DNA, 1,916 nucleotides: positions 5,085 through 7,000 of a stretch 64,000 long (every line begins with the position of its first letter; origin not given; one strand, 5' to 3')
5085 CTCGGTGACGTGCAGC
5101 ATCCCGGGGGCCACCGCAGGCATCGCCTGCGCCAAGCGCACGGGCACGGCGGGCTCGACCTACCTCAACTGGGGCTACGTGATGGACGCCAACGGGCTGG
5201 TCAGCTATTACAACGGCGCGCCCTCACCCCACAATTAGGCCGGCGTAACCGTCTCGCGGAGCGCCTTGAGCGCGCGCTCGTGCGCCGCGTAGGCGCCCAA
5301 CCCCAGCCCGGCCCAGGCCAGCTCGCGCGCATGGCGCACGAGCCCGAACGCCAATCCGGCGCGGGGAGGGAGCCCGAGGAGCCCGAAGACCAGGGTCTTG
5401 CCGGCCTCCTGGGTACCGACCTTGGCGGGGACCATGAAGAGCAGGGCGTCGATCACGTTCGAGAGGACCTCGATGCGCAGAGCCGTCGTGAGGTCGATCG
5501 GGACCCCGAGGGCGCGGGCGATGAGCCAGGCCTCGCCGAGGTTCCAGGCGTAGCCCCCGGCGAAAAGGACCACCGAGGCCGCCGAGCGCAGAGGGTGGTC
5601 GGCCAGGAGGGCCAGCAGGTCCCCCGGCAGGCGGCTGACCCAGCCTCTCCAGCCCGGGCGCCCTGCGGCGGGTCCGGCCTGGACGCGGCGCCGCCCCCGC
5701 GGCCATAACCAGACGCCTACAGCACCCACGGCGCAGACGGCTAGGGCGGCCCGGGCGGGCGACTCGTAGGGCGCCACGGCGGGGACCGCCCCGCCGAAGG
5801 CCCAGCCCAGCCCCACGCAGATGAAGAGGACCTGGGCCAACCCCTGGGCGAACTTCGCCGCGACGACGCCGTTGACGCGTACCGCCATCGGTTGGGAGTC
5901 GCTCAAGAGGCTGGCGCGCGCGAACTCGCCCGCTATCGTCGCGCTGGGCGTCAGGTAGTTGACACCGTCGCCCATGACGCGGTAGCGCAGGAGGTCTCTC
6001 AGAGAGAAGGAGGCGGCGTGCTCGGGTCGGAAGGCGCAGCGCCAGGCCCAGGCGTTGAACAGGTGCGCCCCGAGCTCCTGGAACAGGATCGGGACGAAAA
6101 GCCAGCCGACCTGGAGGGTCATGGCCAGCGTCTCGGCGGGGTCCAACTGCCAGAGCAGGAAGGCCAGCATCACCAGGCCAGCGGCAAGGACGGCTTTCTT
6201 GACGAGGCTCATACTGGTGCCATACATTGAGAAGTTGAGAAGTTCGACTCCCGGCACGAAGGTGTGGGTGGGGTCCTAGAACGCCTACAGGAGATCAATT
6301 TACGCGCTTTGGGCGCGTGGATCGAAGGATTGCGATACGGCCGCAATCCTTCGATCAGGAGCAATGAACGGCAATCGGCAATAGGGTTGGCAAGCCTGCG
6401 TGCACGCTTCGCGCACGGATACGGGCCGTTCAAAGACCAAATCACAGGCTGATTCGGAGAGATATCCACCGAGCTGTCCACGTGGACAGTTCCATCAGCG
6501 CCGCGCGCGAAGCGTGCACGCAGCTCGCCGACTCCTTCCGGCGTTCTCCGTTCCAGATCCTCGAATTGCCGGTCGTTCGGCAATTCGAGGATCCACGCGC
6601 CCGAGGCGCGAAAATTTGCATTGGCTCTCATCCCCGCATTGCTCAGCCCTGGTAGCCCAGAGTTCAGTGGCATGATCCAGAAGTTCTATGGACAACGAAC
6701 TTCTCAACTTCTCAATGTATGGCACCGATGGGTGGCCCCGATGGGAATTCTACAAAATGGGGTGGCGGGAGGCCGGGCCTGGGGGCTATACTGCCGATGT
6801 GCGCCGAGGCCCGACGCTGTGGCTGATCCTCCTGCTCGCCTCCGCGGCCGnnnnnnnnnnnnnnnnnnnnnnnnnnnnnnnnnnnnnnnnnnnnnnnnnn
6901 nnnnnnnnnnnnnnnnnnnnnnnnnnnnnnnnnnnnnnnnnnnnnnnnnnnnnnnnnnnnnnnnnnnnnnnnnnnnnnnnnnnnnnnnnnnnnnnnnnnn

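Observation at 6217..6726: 510-bp composite palindromic element with perfect 31-bp terminal inverted repeats in a divergent promoter region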

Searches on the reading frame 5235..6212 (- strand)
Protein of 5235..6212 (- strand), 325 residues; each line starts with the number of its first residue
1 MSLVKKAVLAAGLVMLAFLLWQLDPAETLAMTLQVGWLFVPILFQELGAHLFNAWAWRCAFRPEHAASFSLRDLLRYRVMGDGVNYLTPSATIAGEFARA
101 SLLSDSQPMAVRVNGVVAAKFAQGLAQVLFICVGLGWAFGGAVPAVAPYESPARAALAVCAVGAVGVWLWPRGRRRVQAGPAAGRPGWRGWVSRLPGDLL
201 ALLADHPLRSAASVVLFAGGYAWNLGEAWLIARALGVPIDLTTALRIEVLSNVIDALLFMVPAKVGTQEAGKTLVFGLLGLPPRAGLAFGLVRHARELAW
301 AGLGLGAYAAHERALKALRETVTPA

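Call 12: search_protein_families(library=pfam, proteins=[window:5235-6212:-], max_evalue=0.01)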
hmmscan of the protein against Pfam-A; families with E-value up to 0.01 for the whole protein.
window:5235-6212:- (325 aa): 1 family
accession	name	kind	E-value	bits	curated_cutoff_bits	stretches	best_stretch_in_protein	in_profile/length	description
PF03706.18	LPG_synthase_TM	-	2.1e-25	90.3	33.4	1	9-298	5-295/302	Lysylphosphatidylglycerol synthase TM region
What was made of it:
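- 5235..6212 (-): Flippase-like / LPG_synthase_TM gene (325 aa). Its ATG is 3 nt from the left TIR. Pfam PF03706, E = 2e-25 (call 12).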

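Call 13: find_encoding_contigs(protein=window:5235-6212:-, flank=10000, max_places=10)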
Protein window:5235-6212:- (325 aa): no gene with exactly this product is on record in the collection.

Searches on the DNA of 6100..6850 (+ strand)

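Call 33: search_rna_families(source=window, start=6100, end=6850, threshold=evalue, max_evalue=10, show_alignments=2)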
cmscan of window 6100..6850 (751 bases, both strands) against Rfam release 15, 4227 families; matches with E-value up to 10: 3.
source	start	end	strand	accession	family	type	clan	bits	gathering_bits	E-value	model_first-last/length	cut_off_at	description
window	6352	6566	-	RF04203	MIR1144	Gene; miRNA;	-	22.2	90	0.16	1-197/197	no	MIR1144 microRNA precursor family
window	6770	6842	+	RF00802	mir-207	Gene; miRNA;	-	16.6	88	4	1-78/78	no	mir-207 microRNA precursor family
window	6319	6357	+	RF01916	mir-988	Gene; miRNA;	-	15.1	72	6.8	1-80/80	no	mir-988 microRNA precursor family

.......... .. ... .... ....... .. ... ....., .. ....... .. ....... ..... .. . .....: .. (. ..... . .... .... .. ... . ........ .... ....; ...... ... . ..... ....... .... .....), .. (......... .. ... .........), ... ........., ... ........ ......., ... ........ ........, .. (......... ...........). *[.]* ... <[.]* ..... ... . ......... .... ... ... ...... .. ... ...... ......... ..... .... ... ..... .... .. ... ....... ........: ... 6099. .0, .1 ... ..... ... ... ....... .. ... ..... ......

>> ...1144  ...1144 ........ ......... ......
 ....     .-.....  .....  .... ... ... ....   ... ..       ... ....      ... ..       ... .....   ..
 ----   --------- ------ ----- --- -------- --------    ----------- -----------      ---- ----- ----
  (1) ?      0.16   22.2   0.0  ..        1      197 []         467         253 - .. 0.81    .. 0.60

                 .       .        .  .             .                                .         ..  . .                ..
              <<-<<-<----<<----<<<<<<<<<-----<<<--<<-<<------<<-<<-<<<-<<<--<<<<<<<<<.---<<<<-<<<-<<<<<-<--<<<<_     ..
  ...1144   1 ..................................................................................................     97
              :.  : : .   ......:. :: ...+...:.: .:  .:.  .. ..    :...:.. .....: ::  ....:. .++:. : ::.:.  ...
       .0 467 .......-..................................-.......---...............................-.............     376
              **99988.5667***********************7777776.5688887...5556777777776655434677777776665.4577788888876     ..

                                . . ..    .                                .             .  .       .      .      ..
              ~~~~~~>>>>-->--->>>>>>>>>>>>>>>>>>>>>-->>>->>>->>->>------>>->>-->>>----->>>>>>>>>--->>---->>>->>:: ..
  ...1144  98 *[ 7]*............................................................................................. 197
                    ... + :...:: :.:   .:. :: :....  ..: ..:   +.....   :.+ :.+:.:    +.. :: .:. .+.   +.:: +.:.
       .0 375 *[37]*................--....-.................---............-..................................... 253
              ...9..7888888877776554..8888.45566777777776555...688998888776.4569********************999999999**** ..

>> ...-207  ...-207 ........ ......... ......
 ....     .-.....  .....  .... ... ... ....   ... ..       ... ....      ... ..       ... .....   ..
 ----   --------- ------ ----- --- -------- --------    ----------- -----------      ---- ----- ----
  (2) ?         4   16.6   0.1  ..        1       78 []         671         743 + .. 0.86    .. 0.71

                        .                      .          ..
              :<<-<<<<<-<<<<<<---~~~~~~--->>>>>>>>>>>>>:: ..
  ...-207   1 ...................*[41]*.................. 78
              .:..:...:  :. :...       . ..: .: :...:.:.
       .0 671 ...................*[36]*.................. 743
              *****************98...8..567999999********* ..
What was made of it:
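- On Rfam structured RNA families: At E <= 10 only spurious miRNA-hairpin matches appear, far below threshold (call 33).
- No Rfam match, even at E <= 10, other than spurious miRNA hairpins (call 33).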

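Call 36: search_dna_similar(query=window:6216-6726:+, collection=plasmids, mode=distant, max_evalue=0.01)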
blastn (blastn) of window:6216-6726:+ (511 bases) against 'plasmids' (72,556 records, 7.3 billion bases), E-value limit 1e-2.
No match.

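Call 37: search_dna_similar(query=window:6216-6726:+, collection=phages, mode=distant, max_evalue=0.01)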
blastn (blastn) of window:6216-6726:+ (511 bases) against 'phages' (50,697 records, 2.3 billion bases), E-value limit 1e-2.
No match.
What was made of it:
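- Tried and rejected: blastn of the element against plasmids and phages found no match (calls 36, 37).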

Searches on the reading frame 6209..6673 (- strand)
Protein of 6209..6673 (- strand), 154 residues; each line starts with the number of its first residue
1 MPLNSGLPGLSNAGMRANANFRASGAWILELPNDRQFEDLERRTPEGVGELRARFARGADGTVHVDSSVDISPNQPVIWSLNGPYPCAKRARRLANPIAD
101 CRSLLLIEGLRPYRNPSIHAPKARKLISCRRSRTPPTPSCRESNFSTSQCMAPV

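Call 12: search_protein_families(library=pfam, proteins=[window:6209-6673:-], max_evalue=0.01)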
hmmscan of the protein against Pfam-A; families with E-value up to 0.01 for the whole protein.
window:6209-6673:- (154 aa): 0 families

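Call 32: find_homologous_proteins(query=window:6209-6673:-, max_evalue=0.001)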
Query window:6209-6673:-: 88 candidates shared short words with the query, none scored E <= 0.001.

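Call 50: search_protein_representatives(protein=window:6209-6673:-)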
Query: 154 residues. Proteins with E-value up to 0.001 (for the whole library): 0; up to 1e-10: 0; up to 1e-30: 0. The best 0 are listed.
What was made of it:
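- The 154-aa ORF has no homolog among 5.8 billion proteins or 1.84 billion representatives (calls 32, 50).
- Tried and rejected: I used it as a proxy for diverged copies in 5.8 billion proteins and in 1.84 billion representatives, and found nothing (calls 32, 50).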

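Call 78: search_protein_families(library=pfam, proteins=[window:6209-6673:-], max_evalue=1)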
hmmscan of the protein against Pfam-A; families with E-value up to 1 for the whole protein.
window:6209-6673:- (154 aa): 1 family
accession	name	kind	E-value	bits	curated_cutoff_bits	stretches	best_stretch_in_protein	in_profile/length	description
PF24069.1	DUF7364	-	0.27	12.4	27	1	34-65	39-72/74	Family of unknown function (DUF7364)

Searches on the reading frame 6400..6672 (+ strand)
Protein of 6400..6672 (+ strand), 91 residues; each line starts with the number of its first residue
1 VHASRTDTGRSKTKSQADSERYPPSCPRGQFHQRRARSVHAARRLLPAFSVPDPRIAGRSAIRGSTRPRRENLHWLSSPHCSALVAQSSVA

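Call 74: list_cluster_members(proteins=[window:6400-6672:+, window:6498-6725:-, window:6264-6449:+, window:6445-6621:-, window:6482-6652:+, window:5238-6257:-, window:5238-6212:-, window:6621-6905:+, window:6303-6440:-, window:6688-7722:+])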
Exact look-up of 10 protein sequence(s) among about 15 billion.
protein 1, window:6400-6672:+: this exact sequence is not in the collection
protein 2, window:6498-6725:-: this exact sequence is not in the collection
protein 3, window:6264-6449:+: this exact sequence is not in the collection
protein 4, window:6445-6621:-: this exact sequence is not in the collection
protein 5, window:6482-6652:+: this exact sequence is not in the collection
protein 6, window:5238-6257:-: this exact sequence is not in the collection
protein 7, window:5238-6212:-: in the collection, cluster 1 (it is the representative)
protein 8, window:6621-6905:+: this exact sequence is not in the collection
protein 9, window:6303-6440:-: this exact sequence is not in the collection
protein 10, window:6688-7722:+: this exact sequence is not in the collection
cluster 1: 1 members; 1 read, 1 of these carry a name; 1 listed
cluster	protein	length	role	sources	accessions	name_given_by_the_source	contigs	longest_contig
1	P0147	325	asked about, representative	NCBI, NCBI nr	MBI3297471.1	MAG: flippase-like domain-containing protein [Elusimicrobia bacterium] | flippase-like domain-containing protein [Elusimicrobiota bacterium]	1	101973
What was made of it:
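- Tried and rejected: An exact look-up of nine element-overlapping ORFs found none on record (call 74).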

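Call 78: search_protein_families(library=pfam, proteins=[window:6400-6672:+], max_evalue=1)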
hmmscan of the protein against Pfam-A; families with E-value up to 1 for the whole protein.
window:6400-6672:+ (91 aa): 0 families
